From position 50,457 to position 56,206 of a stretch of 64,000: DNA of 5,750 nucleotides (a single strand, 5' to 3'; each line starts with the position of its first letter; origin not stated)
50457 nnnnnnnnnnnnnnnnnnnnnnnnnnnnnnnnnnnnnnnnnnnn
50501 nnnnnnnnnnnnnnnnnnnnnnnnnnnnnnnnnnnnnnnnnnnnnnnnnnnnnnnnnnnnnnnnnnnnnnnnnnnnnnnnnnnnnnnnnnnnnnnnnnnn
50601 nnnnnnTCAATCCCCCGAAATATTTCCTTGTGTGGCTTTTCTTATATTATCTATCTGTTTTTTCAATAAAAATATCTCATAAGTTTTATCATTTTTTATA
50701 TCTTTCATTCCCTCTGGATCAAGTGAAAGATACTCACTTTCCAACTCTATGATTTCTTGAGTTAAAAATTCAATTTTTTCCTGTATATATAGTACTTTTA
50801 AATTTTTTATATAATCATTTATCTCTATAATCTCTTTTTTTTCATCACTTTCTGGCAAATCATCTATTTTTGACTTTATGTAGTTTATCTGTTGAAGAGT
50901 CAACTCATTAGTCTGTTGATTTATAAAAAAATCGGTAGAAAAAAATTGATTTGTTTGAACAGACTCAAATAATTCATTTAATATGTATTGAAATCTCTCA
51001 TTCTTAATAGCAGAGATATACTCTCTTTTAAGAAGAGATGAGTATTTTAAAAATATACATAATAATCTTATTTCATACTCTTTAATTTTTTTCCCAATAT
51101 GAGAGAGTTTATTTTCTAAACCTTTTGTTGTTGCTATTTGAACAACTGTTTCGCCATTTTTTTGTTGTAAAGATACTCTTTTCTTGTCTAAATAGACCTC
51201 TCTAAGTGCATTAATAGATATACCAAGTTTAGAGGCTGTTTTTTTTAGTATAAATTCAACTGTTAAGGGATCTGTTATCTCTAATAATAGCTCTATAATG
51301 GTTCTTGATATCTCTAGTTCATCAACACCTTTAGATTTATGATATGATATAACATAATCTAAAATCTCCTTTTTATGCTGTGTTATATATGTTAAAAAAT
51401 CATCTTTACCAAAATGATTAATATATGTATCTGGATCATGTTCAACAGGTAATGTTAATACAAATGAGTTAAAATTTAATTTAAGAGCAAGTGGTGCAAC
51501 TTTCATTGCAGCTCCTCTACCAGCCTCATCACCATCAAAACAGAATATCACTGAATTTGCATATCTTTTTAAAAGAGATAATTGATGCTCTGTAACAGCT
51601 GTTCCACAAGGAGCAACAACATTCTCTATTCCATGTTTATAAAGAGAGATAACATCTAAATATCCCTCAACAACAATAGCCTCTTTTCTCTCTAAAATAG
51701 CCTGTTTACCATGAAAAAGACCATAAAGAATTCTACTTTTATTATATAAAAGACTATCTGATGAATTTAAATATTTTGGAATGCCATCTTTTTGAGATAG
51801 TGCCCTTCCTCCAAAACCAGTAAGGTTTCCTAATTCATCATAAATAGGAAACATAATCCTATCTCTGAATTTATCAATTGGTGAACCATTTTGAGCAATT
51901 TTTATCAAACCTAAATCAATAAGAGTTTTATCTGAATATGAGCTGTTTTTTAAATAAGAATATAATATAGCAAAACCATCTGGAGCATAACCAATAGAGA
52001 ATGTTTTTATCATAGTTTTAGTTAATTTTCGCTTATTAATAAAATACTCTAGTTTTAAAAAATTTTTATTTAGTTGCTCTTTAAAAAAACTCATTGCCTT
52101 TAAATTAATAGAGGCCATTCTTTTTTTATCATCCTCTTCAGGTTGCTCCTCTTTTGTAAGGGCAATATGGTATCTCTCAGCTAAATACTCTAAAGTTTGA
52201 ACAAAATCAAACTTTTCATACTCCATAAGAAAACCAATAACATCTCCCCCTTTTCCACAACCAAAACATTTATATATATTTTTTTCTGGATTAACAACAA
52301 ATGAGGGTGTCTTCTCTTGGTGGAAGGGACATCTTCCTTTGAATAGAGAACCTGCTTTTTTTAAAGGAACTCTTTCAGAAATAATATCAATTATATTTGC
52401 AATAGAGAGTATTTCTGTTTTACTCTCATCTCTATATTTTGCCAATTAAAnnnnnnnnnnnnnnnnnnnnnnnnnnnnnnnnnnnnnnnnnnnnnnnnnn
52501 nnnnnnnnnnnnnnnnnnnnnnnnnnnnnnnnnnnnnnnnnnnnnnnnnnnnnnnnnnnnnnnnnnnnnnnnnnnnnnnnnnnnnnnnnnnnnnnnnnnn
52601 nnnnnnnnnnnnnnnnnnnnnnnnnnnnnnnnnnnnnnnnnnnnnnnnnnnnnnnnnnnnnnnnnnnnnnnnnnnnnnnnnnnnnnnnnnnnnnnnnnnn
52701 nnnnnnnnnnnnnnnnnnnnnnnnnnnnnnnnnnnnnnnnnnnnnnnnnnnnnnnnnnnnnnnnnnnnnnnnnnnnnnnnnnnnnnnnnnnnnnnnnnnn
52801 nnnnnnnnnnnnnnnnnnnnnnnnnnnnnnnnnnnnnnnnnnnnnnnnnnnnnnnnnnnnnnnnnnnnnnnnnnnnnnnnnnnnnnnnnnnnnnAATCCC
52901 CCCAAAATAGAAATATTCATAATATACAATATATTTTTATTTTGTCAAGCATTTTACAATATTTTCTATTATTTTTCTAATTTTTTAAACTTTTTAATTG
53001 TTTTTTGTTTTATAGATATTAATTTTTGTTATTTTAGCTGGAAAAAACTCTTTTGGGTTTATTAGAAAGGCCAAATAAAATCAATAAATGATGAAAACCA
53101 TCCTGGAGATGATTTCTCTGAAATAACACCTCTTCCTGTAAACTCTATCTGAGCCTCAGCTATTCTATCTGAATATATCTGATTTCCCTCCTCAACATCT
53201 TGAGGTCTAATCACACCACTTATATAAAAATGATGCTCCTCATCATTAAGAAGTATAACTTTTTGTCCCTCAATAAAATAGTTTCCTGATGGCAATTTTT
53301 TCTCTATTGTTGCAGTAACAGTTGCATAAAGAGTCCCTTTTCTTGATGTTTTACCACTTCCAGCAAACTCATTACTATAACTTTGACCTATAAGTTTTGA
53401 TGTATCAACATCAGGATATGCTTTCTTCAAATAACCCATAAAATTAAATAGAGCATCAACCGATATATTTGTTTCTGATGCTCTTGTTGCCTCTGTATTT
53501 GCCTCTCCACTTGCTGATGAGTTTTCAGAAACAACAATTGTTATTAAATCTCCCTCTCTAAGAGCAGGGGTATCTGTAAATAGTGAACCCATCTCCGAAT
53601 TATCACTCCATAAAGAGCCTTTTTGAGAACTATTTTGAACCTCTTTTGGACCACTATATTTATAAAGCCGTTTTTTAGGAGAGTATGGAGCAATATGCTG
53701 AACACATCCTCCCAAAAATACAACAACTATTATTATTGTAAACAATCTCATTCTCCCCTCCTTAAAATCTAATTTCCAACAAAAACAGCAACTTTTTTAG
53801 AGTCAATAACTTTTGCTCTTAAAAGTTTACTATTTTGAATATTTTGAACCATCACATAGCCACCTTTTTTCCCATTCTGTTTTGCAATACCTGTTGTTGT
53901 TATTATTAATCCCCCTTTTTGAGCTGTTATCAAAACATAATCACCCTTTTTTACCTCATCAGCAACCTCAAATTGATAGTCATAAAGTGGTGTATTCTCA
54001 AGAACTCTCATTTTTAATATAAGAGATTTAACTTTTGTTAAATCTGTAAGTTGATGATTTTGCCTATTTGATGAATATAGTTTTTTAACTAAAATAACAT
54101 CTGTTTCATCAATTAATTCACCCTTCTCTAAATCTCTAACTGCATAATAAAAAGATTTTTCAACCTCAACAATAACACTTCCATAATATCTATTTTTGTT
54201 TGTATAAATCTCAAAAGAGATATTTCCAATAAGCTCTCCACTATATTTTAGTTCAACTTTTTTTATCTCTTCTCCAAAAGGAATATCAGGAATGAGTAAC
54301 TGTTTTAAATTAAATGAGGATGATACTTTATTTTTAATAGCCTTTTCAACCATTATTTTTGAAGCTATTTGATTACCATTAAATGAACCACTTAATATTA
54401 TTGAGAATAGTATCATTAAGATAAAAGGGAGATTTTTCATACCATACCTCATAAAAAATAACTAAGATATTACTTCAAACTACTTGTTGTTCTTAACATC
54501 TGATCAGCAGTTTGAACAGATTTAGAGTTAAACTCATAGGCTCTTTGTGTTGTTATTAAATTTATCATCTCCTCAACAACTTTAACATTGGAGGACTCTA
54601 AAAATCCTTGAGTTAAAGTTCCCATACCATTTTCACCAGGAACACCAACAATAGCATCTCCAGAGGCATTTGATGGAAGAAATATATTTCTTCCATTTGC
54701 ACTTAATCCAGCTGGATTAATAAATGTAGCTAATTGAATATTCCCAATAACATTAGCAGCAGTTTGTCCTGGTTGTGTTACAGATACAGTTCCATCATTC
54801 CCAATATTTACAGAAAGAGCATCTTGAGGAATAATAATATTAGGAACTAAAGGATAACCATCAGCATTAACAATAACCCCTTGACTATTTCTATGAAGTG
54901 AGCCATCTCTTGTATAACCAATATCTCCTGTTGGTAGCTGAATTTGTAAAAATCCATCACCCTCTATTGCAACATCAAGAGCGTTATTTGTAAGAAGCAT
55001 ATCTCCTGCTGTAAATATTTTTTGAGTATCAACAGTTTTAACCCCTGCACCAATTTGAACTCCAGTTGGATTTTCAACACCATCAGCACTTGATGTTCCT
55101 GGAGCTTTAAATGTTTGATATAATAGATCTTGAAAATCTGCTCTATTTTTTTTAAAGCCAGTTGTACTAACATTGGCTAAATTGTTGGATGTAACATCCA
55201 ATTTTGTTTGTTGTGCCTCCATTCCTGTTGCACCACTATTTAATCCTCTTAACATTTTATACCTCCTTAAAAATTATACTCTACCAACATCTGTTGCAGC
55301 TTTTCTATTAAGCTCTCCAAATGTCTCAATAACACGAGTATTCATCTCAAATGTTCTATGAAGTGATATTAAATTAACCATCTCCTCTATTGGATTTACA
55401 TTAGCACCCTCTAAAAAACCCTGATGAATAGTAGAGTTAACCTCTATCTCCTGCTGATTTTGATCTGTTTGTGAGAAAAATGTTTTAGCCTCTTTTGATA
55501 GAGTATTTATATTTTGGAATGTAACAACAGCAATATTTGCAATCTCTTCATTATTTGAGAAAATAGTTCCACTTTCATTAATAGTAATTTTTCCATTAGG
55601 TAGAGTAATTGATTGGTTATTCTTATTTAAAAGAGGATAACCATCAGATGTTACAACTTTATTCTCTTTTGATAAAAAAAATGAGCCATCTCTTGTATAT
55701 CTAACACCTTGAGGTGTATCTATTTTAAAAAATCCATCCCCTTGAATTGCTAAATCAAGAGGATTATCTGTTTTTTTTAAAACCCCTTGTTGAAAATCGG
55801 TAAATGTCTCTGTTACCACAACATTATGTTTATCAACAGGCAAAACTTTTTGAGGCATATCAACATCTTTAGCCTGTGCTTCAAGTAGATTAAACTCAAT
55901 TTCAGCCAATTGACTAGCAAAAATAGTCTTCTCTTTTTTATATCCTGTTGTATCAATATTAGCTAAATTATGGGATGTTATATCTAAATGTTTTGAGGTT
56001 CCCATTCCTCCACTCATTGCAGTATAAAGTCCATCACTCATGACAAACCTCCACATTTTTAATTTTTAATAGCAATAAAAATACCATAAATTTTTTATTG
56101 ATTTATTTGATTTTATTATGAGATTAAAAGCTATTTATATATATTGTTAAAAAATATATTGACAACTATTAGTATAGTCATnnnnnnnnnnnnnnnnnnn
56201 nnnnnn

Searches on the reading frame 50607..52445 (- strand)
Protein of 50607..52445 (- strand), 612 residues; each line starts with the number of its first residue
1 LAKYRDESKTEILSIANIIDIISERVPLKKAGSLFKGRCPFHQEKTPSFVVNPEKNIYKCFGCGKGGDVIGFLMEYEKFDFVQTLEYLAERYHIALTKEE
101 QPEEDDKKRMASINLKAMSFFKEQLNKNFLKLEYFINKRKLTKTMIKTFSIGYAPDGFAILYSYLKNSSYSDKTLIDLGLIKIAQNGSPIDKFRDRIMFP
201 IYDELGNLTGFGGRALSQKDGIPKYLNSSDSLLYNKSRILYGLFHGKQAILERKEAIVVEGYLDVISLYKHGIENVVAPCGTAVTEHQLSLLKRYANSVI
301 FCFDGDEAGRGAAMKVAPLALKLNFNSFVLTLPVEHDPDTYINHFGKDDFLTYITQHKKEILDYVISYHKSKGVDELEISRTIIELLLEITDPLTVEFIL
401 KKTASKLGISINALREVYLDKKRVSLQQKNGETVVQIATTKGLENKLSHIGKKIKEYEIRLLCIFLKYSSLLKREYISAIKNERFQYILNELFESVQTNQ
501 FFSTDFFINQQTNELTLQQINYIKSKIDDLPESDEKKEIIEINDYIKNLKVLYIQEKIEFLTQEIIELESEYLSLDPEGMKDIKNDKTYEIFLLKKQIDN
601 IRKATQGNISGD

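Call 12: search_protein_families(library=pfam, proteins=[window:50607-52445:-], max_evalue=0.001)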
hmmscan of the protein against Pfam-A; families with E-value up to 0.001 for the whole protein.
window:50607-52445:- (612 aa): 6 families
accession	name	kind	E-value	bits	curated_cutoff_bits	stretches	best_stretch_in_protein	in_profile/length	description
PF01807.25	Zn_ribbon_DnaG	-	7.1e-35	119.2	24.9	1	10-100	7-97/98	CHC2 zinc finger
PF08275.17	DNAG_N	-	9.4e-35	119.9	26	1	120-245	1-126/128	DNA primase catalytic core, N-terminal domain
PF13155.12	Toprim_2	-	1.4e-22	80.3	22.1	1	257-342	1-88/88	Toprim-like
PF13662.12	Toprim_4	-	7.5e-18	65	25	1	255-320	2-74/85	Toprim domain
PF01751.28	Toprim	-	2.8e-12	47.1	23.1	1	255-320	1-84/96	Toprim domain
PF13362.12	Toprim_3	-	2.1e-05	25.3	27.2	1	256-347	2-94/95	Toprim domain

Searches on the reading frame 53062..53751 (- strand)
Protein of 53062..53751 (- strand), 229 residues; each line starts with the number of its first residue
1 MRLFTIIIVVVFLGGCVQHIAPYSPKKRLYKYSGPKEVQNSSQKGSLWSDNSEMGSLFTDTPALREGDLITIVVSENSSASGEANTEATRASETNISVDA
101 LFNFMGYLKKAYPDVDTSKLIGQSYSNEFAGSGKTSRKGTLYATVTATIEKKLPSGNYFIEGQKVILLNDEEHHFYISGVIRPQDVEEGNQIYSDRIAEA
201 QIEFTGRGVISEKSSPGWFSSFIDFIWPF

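Call 12: search_protein_families(library=pfam, proteins=[window:53062-53751:-], max_evalue=0.001)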
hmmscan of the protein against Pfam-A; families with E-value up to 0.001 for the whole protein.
window:53062-53751:- (229 aa): 1 family
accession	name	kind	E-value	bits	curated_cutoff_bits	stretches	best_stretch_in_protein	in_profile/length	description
PF02107.21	FlgH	-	1.3e-51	175.1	27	1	42-228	2-172/172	Flagellar L-ring protein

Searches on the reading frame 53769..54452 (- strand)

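Call 12: search_protein_families(library=pfam, proteins=[window:53769-54452:-], max_evalue=0.001)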
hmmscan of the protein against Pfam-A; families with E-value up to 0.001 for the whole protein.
window:53769-54452:- (227 aa): 2 families
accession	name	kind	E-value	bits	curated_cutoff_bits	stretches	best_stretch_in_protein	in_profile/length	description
PF13144.11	ChapFlgA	-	1.8e-22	80.1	23.8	1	102-223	4-122/122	Chaperone for flagella basal body P-ring formation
PF07313.18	AmiA-like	-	0.00038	20.4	27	1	116-196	92-172/202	N-acetylmuramoyl-L-alanine amidase-like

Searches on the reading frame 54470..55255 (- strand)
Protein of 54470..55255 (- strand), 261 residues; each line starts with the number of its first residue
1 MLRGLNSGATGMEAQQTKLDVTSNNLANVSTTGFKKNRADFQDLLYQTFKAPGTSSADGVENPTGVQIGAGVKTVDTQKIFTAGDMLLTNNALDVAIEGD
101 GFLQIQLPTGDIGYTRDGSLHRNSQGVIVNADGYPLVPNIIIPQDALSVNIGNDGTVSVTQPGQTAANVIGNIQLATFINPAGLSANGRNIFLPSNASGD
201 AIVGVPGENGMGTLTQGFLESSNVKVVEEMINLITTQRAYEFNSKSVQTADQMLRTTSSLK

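Call 12: search_protein_families(library=pfam, proteins=[window:54470-55255:-], max_evalue=0.001)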
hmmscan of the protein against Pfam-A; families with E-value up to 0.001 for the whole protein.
window:54470-55255:- (261 aa): 3 families
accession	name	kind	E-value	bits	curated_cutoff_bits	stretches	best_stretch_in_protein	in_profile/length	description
PF22692.1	LlgE_F_G_D1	-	2e-25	89.1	27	1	96-159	1-64/64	Flagellar hook protein FlgE/F/G D1 domain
PF06429.18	Flg_bbr_C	-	5e-22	77.6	23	1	216-260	2-46/46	Flagellar basal body rod FlgEFG protein C-terminal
PF00460.25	Flg_bb_rod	-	3.2e-12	46.6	20.7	1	5-35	1-31/31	Flagella basal body rod protein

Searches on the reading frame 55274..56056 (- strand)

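Call 12: search_protein_families(library=pfam, proteins=[window:55274-56056:-], max_evalue=0.001)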
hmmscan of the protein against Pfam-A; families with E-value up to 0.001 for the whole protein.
window:55274-56056:- (260 aa): 3 families
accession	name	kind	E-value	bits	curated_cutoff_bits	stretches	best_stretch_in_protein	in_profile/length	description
PF06429.18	Flg_bbr_C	-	7.1e-17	61.1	23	1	212-254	2-44/46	Flagellar basal body rod FlgEFG protein C-terminal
PF22692.1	LlgE_F_G_D1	-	1.8e-16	60.4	27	1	103-165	1-62/64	Flagellar hook protein FlgE/F/G D1 domain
PF00460.25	Flg_bb_rod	-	1.8e-08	34.6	20.7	1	10-40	1-31/31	Flagella basal body rod protein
